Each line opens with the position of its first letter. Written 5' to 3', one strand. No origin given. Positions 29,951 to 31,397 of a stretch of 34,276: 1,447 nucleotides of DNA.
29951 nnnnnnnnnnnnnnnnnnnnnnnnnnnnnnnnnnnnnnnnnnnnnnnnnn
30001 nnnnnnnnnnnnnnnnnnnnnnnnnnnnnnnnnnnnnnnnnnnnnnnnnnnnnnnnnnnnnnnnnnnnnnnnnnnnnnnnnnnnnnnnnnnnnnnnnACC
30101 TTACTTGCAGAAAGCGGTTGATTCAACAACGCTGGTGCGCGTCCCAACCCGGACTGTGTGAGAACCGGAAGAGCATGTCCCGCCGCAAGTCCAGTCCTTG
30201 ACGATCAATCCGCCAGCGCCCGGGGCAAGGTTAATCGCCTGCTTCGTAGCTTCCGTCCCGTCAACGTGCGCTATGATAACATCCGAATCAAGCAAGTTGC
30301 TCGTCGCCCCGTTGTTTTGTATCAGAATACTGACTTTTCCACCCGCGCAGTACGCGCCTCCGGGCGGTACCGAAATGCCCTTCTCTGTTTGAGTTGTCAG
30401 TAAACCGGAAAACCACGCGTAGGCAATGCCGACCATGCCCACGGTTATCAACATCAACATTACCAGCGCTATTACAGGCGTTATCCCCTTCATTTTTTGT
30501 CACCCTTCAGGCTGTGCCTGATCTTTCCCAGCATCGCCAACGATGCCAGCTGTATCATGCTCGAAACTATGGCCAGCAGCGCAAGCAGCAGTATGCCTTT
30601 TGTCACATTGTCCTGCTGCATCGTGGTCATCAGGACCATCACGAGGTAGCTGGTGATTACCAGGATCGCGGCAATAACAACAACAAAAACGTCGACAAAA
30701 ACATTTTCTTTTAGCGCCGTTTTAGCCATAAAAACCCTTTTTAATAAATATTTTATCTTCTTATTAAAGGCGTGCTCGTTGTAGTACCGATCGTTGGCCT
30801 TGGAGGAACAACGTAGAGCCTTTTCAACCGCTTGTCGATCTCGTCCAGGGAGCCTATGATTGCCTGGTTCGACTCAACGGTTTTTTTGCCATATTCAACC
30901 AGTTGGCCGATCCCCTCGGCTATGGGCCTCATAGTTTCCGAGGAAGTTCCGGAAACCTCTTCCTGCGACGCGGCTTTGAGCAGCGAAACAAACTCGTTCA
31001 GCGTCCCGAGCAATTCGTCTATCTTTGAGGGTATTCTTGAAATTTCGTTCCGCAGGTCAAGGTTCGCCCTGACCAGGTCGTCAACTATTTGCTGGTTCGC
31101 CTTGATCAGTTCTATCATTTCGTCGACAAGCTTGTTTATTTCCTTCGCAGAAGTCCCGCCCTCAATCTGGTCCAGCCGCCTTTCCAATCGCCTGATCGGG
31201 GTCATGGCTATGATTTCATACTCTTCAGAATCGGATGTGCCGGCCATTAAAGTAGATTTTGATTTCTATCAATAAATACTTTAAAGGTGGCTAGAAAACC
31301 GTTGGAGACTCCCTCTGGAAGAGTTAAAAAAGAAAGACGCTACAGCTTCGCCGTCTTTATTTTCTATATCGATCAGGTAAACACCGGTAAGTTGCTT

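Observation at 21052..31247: Atypical archaeal type IV pilus-like locus (about 10 kb, 13 co-oriented genes)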

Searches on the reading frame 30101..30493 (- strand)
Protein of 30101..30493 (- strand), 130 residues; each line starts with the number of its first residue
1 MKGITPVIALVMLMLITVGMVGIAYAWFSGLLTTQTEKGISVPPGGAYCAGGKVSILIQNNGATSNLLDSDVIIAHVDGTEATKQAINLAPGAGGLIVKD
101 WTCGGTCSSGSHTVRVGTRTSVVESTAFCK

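Call 3: search_protein_families(library=pfam, max_evalue=0.1, proteins=[window:30101-30493:-])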
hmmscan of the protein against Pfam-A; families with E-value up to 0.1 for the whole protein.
window:30101-30493:- (130 aa): 0 families

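Call 6: search_protein_families(library=ncbifam, max_evalue=0.1, proteins=[window:30101-30493:-])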
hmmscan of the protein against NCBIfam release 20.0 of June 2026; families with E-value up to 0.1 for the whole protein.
window:30101-30493:- (130 aa): 2 families
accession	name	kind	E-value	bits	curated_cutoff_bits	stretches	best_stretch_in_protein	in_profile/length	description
NF046073.1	UpsA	equivalog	2e-06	28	130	1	1-121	1-123/136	pilin subunit UpsA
NF011835.0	PRK15307.1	equivalog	0.004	16.7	259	1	34-117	110-188/201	major fimbrial protein StkA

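Call 44: search_protein_families(library=pfam, alignment_id=A4, max_evalue=1)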
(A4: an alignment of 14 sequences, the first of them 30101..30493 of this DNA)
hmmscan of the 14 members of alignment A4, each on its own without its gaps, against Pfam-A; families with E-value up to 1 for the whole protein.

A. member 1, window:30101-30493:- (130 aa): 0 families

B. families by the number of members that match (of 14 scanned): 9 families
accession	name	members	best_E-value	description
PF07705.17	CARDB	3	5e-06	CARDB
PF07790.16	Pilin_N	3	0.0026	Archaeal Type IV pilin, N-terminal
PF01917.21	Arch_flagellin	2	0.0037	Archaebacterial flagellin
PF24199.1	DUF7424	1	0.0061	Domain of unknown function (DUF7424)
PF13157.11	Enas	1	0.0077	Endospore appendages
PF06159.19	TRAPPC13_N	1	0.045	Trafficking protein particle complex subunit 13, N-terminal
PF07219.19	HemY_N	1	0.11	HemY protein N-terminus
PF19859.4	DUF6333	1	0.12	Family of unknown function (DUF6333)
PF14110.11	DUF4282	1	0.22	Domain of unknown function (DUF4282)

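Call 61: find_homologous_proteins(query=window:30101-30493:-, max_evalue=0.001)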
Query window:30101-30493:- (130 aa): 45 proteins with E <= 0.001 among 68 candidates.
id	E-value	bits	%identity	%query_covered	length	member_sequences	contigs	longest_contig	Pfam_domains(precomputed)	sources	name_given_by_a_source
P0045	9.2e-70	250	88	99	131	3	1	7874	-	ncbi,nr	ncbi:MAG: hypothetical protein HY515_04670 [Candidatus Aenigmarchaeota archaeon]|nr:hypothetical pro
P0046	5.1e-69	248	86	100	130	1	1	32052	-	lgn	-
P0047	2.1e-65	236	84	99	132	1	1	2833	-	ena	-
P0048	1.9e-62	227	80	100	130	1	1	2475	-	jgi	-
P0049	1.2e-60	221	78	100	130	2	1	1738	-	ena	-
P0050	2.0e-59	217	80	99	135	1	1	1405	-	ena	-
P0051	2.6e-59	217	77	99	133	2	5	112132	-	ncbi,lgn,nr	ncbi:MAG: hypothetical protein HY516_01550 [Candidatus Aenigmarchaeota archaeon]|nr:hypothetical pro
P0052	3.3e-59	216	74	99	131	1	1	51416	-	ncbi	-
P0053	3.8e-54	200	72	100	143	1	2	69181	-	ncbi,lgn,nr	ncbi:MAG: hypothetical protein HY051_00145 [Candidatus Aenigmarchaeota archaeon]|nr:hypothetical pro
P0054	6.0e-49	183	71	99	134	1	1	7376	-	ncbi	-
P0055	6.9e-49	183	59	99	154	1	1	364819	-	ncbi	-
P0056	2.3e-47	178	68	99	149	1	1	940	-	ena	-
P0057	6.5e-47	176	61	99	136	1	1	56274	-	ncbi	-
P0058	5.3e-44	167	62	99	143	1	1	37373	-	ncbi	ncbi:MAG: hypothetical protein V1836_01355 [Candidatus Aenigmatarchaeota archaeon]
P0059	9.9e-44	166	53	99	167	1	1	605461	-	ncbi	-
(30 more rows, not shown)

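Call 70: predict_structure(alignment_id=A7)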
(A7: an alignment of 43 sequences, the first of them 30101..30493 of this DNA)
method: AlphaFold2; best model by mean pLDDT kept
length: 130 residues; sequences in the alignment: 43
mean_pLDDT: 84.9   pTM: 0.62
mean pLDDT of the five models: 84.9, 83.8, 82.1, 81.3, 79.7
residues with pLDDT >= 90: 26; 70-90: 94; 50-70: 10; < 50: 0
segments of 3 or more residues with pLDDT < 50: none
pLDDT, mean of each block of 10 residues (from residue 1): 80 92 85 70 88 89 80 87 87 88 84 87 87
secondary structure, 60 per line:
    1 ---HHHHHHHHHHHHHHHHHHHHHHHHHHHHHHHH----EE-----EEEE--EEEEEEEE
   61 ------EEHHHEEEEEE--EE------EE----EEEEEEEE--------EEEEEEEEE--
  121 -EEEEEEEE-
elements in order: H4-35 E47-50 E53-60 E72-77 E94-101 E110-118 E122-129

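Call 74: fold_search(model_id=the predicted structure, library=pdb)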
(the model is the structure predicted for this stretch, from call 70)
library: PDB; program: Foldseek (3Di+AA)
matches with E <= 10: 1011; with E <= 0.001: 0
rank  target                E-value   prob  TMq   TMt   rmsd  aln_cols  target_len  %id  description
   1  9fyn                  2.3e-02  0.99  0.38  0.08   7.0       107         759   18  Lacto-N-biosidase from Trueperella pyogenes (released 2024-10-09)
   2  4ole_B                4.7e-02  0.82  0.32  0.33   6.2       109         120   15  Crystal structure of a neighbor of BRCA1 gene 1 (NBR1) from Homo sapiens at 2.52 A resolution (released 2014-02-19)
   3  9myg                  6.2e-02  0.66  0.27  0.26  10.3       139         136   14  Cryo-EM structure of Natrinema sp. J7-2 Type IV pilus, PilA1 (released 2025-11-26)
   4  6s92                  6.5e-02  0.99  0.44  0.54   3.7       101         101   15  Crystal structure of group A of Usutu virus envelope protein domain III (released 2020-08-26)
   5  5vi0_A                6.5e-02  0.66  0.27  0.14   7.0       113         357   20  Pseudomonas fluorescens alkylpurine DNA glycosylase AlkC bound to DNA containing an abasic site analog (released 2017-10-25)
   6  4ole_A                6.9e-02  0.77  0.33  0.34   6.1       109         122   15  Crystal structure of a neighbor of BRCA1 gene 1 (NBR1) from Homo sapiens at 2.52 A resolution (released 2014-02-19)
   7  6mvf_A                7.7e-02  1.00  0.43  0.10   3.9        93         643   11  Crystal structure of FMN-binding beta-glucuronidase from Facaelibacterium prausnitzii L2-6 (released 2019-01-30)
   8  4ffz_A                8.1e-02  0.97  0.42  0.53   4.4       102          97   12  Crystal Structure of DENV1-E111 fab fragment bound to DENV-1 DIII (Western Pacific-74 strain). (released 2012-06-27)
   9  4ole_C                9.0e-02  0.69  0.32  0.33   6.2       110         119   14  Crystal structure of a neighbor of BRCA1 gene 1 (NBR1) from Homo sapiens at 2.52 A resolution (released 2014-02-19)
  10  5vhv_A                1.1e-01  0.57  0.30  0.15   6.8       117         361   23  Pseudomonas fluorescens alkylpurine DNA glycosylase AlkC bound to DNA containing an oxocarbenium-intermediate analog (released 2017-10-25)
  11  7kgz_A                1.3e-01  0.94  0.34  0.09   4.4        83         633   18  FMN-binding beta-glucuronidase from Roseburia hominis (released 2021-11-10)
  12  1im3_D                1.4e-01  0.72  0.34  0.43   5.8       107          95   11  Crystal Structure of the human cytomegalovirus protein US2 bound to the MHC class I molecule HLA-A2/tax (released 2001-06-06)
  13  6vhi                  1.4e-01  0.60  0.32  0.37   7.7       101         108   13  Crystal structure of the human ILRUN Fw domain (released 2020-07-01)
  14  4uid_B                1.5e-01  0.75  0.35  0.28   8.6       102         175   15  Crystal structure of the S-layer protein SbsC domains 4 and 5 (released 2016-04-13)
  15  4x42_D                1.8e-01  0.97  0.46  0.55   3.7       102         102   12  Crystal structure of DEN4 ED3 mutant with epitope two residues substituted from DEN3 ED3 (released 2015-09-09)
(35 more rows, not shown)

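Call 93: search_solved_structures(query=A7, max_evalue=1, show_alignments=2)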
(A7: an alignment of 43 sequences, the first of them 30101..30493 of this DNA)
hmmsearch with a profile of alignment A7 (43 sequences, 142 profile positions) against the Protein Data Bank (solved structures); distinct sequences matched with E-value up to 1: 3.
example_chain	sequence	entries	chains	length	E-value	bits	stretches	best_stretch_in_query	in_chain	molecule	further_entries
8fk7_A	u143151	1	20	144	7.3e-05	26.1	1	2-133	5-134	Flagellin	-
5kyh_A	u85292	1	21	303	0.33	14.3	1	5-35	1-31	Iho670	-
3j1r_A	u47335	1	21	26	0.53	13.6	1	5-30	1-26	archaeal adhesion filament core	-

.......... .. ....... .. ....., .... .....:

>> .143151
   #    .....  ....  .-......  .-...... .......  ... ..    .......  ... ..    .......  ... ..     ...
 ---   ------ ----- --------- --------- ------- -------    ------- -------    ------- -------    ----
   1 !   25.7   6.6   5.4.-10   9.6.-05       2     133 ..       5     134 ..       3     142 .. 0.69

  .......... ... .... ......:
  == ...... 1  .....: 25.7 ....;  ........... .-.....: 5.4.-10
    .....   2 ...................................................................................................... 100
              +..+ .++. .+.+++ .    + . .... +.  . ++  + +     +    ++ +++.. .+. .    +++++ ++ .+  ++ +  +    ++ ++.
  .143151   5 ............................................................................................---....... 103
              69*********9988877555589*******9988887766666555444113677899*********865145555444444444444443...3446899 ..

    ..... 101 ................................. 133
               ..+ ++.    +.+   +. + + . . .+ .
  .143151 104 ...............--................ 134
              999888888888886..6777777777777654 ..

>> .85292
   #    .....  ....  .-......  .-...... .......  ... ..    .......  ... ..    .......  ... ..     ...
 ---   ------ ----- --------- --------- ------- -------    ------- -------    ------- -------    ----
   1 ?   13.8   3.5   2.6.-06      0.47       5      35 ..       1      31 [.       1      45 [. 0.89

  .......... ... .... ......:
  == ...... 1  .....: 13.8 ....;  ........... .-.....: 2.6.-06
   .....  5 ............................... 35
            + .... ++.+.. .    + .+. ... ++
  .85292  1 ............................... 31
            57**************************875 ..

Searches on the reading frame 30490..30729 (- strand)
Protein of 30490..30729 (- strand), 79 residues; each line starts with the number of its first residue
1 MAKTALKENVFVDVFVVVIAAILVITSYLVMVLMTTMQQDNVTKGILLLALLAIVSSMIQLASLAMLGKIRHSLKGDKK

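Call 3: search_protein_families(library=pfam, max_evalue=0.1, proteins=[window:30490-30729:-])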
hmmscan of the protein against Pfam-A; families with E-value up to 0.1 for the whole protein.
window:30490-30729:- (79 aa): 2 families
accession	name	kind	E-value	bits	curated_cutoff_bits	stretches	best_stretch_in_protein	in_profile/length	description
PF00344.25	SecY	-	0.0023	17.8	32.2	1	14-63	67-116/306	SecY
PF19982.4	DUF6418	-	0.05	14.2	25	1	16-68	49-101/109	Family of unknown function (DUF6418)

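Call 6: search_protein_families(library=ncbifam, max_evalue=0.1, proteins=[window:30490-30729:-])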
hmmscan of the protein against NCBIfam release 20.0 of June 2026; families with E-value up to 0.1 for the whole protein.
window:30490-30729:- (79 aa): 1 family
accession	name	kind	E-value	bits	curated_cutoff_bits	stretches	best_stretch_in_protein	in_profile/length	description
NF049859.1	SA1002_fam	equivalog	0.031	14.2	65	1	12-71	32-92/167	SA1002 family membrane protein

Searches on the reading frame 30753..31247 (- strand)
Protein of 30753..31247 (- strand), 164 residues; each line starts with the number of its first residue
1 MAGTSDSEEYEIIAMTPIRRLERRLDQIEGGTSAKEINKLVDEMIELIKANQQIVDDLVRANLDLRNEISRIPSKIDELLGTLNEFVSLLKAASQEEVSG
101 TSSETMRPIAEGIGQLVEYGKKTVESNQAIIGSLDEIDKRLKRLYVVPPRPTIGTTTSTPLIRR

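Call 3: search_protein_families(library=pfam, max_evalue=0.1, proteins=[window:30753-31247:-])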
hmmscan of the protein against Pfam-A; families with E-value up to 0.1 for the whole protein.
window:30753-31247:- (164 aa): 10 families
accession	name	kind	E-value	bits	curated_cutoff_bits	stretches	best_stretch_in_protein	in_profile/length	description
PF19443.4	DAHL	-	0.0023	18.1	38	1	17-89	44-113/221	DAHL domain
PF06419.17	COG6_N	-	0.0025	18.4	27.4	0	19-86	36-101/114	Conserved oligomeric complex COG6, N-terminal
PF10157.14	BORCS6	-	0.0031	18.1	35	1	71-145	11-84/101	BLOC-1-related complex sub-unit 6 C-terminal helix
PF07426.16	Dynactin_p22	-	0.0063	16.8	25.2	0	18-98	2-74/168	Dynactin subunit p22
PF11083.13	Relaxase_C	-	0.017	15.8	30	0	35-91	8-60/125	C-terminal helical hairpin domain from relaxase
PF07253.16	Gypsy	-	0.035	13.1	27.5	1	1-69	94-165/472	Gypsy protein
PF16746.10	BAR_3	-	0.059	13.4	31.7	0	20-95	26-88/235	BAR domain of APPL family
PF04513.17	Baculo_PEP_C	-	0.087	13.3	38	0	21-106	43-131/140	Baculovirus polyhedron envelope protein, PEP, C terminus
PF04124.18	Dor1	-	0.091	12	23.3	0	33-97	19-83/339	Dor1-like family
PF10046.14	BLOC1_2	-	0.096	13.5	33.4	0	104-144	37-77/96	Biogenesis of lysosome-related organelles complex-1 subunit 2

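Call 6: search_protein_families(library=ncbifam, max_evalue=0.1, proteins=[window:30753-31247:-])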
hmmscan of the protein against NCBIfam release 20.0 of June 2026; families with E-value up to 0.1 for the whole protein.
window:30753-31247:- (164 aa): 3 families
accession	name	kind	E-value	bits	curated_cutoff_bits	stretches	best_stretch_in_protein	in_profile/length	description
NF033916.0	antiphage_ZorA_3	subfamily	0.02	13.8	250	1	30-144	268-380/509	anti-phage ZorAB system protein ZorA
TIGR02047.1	CadR-PbrR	equivalog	0.028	14.4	151.45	1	15-68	60-111/127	Cd(II)/Pb(II)-responsive transcriptional regulator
TIGR04527.1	mycoplas_twoTM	subfamily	0.071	12.8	125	0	13-92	104-168/248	MG_279/MG_280 family protein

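Call 42: find_homologous_proteins(query=window:30753-31247:-, max_evalue=0.001)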
Query window:30753-31247:- (164 aa): 32 proteins with E <= 0.001 among 126 candidates.
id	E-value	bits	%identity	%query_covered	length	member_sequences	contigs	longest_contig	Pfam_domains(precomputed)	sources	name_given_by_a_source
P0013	5.7e-89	314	91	100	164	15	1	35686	-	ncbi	-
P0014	1.7e-81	289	85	100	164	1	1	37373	-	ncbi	ncbi:MAG: hypothetical protein V1836_01345 [Candidatus Aenigmatarchaeota archaeon]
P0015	1.8e-81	289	84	100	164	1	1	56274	-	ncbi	-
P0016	2.7e-79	282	81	100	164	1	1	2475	PF26769.1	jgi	-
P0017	4.3e-79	282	81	100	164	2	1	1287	-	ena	-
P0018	2.2e-63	231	73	96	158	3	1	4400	-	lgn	-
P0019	7.3e-63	229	73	96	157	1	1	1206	-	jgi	jgi:methyl-accepting chemotaxis protein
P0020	9.4e-63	229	77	90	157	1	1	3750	-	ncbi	ncbi:MAG: hypothetical protein V1731_00945 [Candidatus Aenigmatarchaeota archaeon]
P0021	5.9e-62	226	76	90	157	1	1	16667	-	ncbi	-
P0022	8.1e-41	157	56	85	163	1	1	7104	-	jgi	jgi:predicted transcriptional regulator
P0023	2.4e-40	156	51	90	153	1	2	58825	-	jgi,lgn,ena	-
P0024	1.1e-39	154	51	85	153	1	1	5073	-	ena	-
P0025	5.1e-39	152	50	96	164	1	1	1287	-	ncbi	-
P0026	3.2e-38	149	50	84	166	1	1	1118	-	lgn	-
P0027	7.5e-38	148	53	85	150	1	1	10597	-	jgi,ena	-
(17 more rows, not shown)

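Call 96: search_solved_structures(query=A9, max_evalue=1)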
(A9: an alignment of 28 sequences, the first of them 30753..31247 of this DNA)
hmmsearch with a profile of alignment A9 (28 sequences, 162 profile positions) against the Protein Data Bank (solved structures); distinct sequences matched with E-value up to 1: 64 (the best 60 are shown).
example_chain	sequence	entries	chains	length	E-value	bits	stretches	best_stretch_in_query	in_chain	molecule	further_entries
7rdr_A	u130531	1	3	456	1.7e-06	31.2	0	62-119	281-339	Circular tendon repeat protein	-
9r1o_A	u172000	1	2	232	0.00028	24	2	32-120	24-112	sc-apCC-6-DPH-NR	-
8oyy_A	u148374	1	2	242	0.001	22.1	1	65-141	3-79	De novo designed soluble GPCR-like protein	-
1o3x_A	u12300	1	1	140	0.0023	21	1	43-134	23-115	ADP-ribosylation factor binding protein GGA1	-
1nwm_X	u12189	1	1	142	0.003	20.6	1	43-134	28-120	ADP-ribosylation factor binding protein GGA1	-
1naf_A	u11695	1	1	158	0.004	20.2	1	43-134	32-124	ADP-ribosylation factor binding protein GGA1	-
2lk4_A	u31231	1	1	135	0.0047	20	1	52-123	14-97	Protein-tyrosine kinase 2-beta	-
4r32_A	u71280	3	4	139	0.0051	19.9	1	52-123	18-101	Protein-tyrosine kinase 2-beta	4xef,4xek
3u3f_A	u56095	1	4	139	0.0059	19.6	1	52-123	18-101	Protein-tyrosine kinase 2-beta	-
4xev_A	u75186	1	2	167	0.0077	19.3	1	52-123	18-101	Fusion protein of Protein-tyrosine kinase 2-beta FAT domain and Leupaxin LD1 motif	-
1oxz_A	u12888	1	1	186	0.009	19.1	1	43-134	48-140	ADP-ribosylation factor binding protein GGA1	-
6egc_A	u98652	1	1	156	0.011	18.8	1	19-132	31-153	SC_2L4HC2_23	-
8a3k_UNK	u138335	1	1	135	0.015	18.3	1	65-150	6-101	sc-apCC-4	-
6dm9_A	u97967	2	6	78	0.02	17.9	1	53-124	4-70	DHD15_extended_A | DHD15_closed_A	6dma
8w6e_A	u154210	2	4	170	0.021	17.9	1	54-135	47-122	HBC599 in complex with wFAP1.1 | wFAP1.1 structure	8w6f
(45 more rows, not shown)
